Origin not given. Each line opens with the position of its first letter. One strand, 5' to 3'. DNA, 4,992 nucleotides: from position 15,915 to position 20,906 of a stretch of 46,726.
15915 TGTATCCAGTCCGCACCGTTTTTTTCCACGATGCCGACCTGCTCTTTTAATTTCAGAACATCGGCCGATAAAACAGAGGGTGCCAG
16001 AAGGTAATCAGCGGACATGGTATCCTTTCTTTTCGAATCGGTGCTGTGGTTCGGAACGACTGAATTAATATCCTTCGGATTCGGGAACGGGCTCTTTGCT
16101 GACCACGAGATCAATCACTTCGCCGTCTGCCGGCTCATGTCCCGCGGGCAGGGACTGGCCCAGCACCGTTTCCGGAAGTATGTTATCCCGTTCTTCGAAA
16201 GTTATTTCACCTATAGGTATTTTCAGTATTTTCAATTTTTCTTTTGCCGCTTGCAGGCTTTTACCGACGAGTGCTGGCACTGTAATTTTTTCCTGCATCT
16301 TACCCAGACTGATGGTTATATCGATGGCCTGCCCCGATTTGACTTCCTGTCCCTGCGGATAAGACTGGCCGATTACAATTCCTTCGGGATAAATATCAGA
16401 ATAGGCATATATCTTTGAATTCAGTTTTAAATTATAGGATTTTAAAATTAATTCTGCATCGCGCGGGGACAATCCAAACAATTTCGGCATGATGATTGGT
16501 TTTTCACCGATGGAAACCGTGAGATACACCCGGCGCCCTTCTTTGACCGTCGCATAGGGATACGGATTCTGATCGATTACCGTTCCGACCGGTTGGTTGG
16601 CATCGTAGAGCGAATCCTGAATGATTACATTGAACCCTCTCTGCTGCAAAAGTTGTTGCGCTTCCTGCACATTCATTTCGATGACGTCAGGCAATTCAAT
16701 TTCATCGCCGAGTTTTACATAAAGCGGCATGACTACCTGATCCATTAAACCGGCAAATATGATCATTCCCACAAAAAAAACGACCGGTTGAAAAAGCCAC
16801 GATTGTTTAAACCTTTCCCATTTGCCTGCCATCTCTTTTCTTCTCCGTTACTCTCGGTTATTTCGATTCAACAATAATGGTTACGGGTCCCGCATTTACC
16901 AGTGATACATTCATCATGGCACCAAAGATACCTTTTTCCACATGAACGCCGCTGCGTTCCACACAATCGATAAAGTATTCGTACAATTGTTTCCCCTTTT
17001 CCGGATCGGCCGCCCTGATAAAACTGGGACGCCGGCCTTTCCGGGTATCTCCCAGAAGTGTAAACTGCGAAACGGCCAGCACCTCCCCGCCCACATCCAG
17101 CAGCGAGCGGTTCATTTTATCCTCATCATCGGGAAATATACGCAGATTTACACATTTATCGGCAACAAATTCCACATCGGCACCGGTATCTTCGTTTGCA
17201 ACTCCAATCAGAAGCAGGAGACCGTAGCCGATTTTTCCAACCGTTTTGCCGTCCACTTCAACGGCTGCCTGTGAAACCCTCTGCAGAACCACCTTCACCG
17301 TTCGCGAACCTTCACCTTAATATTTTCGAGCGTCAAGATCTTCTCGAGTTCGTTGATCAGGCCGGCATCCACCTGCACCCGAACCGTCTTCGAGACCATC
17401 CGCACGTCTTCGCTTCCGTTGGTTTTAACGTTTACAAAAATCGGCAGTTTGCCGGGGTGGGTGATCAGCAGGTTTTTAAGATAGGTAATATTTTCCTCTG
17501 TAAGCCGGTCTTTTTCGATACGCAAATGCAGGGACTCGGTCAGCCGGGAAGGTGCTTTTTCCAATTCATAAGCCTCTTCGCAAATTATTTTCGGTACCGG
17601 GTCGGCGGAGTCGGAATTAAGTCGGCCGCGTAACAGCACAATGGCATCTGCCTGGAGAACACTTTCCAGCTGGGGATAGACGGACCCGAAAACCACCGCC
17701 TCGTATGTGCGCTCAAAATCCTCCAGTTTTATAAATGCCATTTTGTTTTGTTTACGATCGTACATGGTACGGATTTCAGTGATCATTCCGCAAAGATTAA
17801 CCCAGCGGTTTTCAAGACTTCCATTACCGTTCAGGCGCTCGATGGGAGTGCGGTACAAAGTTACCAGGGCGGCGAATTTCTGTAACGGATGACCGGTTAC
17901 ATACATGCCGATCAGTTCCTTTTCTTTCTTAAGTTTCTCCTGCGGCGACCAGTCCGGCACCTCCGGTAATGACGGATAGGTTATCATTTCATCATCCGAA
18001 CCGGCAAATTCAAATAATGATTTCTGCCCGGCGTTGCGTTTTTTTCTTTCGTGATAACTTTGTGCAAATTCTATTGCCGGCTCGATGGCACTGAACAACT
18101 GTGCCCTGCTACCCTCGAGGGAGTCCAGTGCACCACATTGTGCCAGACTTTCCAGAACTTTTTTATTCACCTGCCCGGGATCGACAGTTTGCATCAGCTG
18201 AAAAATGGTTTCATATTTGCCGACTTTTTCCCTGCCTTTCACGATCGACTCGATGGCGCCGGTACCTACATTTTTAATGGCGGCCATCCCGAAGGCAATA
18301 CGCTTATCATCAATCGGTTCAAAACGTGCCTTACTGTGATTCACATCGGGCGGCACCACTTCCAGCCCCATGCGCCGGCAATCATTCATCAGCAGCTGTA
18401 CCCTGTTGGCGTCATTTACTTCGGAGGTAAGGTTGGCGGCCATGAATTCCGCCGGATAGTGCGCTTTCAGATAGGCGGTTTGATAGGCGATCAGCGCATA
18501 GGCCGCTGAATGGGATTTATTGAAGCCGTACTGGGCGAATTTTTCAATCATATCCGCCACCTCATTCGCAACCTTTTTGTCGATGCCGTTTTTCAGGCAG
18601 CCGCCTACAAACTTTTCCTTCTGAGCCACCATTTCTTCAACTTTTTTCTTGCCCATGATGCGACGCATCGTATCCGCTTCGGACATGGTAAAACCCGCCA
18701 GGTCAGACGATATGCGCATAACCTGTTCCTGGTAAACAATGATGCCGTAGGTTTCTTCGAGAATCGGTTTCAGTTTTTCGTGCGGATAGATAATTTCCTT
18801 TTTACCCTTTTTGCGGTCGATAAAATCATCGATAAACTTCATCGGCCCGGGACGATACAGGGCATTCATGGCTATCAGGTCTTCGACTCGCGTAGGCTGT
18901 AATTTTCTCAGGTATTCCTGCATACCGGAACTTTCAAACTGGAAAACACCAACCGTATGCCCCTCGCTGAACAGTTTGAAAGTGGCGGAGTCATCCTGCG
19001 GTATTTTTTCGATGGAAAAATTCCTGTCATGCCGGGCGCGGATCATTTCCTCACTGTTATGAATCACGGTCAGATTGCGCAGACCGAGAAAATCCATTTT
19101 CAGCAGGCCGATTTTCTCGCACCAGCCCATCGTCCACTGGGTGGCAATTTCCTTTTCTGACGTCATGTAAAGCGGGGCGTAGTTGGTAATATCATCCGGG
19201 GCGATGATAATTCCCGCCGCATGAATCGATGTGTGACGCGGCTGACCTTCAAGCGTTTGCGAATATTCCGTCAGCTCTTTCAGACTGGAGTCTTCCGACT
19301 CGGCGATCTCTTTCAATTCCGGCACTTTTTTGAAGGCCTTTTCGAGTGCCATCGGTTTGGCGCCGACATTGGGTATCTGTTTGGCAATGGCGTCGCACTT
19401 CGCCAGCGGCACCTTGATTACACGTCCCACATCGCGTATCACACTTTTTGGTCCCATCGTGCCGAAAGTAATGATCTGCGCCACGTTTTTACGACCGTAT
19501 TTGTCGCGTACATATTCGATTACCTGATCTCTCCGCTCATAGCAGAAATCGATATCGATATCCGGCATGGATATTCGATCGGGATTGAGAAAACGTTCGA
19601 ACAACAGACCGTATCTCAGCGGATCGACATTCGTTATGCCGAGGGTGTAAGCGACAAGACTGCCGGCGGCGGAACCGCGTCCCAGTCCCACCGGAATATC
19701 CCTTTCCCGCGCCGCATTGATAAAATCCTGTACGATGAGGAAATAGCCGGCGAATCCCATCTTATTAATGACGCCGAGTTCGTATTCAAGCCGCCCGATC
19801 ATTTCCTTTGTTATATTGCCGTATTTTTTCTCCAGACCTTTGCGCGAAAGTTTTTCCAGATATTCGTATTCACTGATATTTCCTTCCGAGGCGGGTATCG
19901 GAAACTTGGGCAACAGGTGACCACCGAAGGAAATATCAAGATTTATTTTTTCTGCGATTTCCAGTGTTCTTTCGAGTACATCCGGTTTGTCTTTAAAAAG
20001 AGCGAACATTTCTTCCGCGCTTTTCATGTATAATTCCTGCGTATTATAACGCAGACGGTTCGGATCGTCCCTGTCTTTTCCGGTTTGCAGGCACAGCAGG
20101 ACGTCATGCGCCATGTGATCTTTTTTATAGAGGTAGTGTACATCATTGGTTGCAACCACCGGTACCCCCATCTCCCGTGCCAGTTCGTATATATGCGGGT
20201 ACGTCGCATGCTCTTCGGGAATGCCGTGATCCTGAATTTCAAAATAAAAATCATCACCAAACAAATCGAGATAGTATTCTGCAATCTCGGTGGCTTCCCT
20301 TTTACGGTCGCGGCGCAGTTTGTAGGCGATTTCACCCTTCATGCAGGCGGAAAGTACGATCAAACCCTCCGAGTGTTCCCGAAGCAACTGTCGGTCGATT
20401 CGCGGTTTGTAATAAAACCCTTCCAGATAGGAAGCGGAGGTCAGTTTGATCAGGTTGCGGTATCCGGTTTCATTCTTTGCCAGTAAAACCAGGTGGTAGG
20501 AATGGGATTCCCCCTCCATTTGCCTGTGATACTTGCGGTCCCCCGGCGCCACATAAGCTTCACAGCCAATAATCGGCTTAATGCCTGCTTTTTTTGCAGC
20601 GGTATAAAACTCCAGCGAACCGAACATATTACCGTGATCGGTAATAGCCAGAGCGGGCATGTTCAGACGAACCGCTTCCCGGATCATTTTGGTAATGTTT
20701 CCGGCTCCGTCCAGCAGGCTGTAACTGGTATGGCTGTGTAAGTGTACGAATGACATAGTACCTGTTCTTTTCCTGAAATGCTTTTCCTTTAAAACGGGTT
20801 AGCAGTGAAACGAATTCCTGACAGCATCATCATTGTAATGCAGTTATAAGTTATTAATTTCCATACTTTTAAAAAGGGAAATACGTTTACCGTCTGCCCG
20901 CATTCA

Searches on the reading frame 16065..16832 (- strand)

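Call 37: search_protein_families(library=pfam, proteins=[window:16065-16832:-], max_evalue=0.00001)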
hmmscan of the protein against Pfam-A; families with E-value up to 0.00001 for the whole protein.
window:16065-16832:- (255 aa): 1 family
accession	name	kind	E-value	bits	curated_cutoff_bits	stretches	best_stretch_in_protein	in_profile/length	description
PF03793.24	PASTA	-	7.2e-42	141.6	23.2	3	45-107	1-63/64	PASTA domain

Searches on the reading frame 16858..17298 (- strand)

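Call 37: search_protein_families(library=pfam, proteins=[window:16858-17298:-], max_evalue=0.00001)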
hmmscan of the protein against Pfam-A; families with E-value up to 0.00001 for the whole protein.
window:16858-17298:- (146 aa): 1 family
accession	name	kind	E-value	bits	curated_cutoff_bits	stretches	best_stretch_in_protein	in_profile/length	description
PF02580.21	Tyr_Deacylase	-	7.5e-59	198.6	25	1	2-144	1-144/144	D-Tyr-tRNA(Tyr) deacylase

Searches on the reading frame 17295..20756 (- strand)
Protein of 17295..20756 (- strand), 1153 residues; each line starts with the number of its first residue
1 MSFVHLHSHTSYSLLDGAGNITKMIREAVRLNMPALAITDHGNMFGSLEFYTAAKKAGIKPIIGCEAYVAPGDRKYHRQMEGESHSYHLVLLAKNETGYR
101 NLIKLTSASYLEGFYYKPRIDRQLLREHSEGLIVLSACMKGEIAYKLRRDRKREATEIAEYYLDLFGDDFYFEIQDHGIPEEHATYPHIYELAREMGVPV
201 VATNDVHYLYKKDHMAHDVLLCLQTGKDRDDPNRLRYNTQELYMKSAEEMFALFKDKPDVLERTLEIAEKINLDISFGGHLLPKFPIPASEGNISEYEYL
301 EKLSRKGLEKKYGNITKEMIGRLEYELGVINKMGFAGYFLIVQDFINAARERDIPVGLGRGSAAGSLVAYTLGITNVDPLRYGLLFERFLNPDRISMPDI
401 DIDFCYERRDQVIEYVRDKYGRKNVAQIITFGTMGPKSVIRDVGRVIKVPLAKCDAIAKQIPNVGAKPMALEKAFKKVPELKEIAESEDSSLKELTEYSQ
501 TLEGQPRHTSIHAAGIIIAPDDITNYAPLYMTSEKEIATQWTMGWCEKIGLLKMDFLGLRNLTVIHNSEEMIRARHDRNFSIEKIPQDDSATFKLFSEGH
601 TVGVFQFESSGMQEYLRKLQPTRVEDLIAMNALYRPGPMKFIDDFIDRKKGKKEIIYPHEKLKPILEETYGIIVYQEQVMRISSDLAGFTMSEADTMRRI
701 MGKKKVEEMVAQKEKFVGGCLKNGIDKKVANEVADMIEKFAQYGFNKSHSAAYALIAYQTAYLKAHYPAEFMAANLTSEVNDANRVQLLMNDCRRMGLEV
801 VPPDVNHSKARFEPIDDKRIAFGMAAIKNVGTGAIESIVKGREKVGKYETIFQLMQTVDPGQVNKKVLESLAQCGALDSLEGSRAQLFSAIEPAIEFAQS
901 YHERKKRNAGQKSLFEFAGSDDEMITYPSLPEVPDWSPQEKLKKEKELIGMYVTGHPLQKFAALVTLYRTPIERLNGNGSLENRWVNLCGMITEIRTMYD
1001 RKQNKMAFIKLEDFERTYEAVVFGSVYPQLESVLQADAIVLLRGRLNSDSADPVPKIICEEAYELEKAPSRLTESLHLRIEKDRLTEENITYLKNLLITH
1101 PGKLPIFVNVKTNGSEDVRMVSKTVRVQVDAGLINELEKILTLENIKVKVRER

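Call 37: search_protein_families(library=pfam, proteins=[window:17295-20756:-], max_evalue=0.00001)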
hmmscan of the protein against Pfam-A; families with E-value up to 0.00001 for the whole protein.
window:17295-20756:- (1153 aa): 5 families
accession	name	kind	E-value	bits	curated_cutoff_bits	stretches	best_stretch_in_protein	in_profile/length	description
PF07733.18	DNA_pol3_alpha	-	8.3e-103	344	23.9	1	298-558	1-260/260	Bacterial DNA polymerase III alpha NTPase domain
PF17657.6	DNA_pol3_finger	-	4.2e-65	218.6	22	1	561-724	1-166/166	Bacterial DNA polymerase III alpha subunit finger domain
PF02811.25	PHP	-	3.2e-62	210.1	26.4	1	5-177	1-164/164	PHP domain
PF14579.12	HHH_6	-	2.1e-27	95.6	25.6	1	797-887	1-90/90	Helix-hairpin-helix motif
PF01336.31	tRNA_anti-codon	-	9.9e-09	35.5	27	1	986-1061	1-71/75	OB-fold nucleic acid binding domain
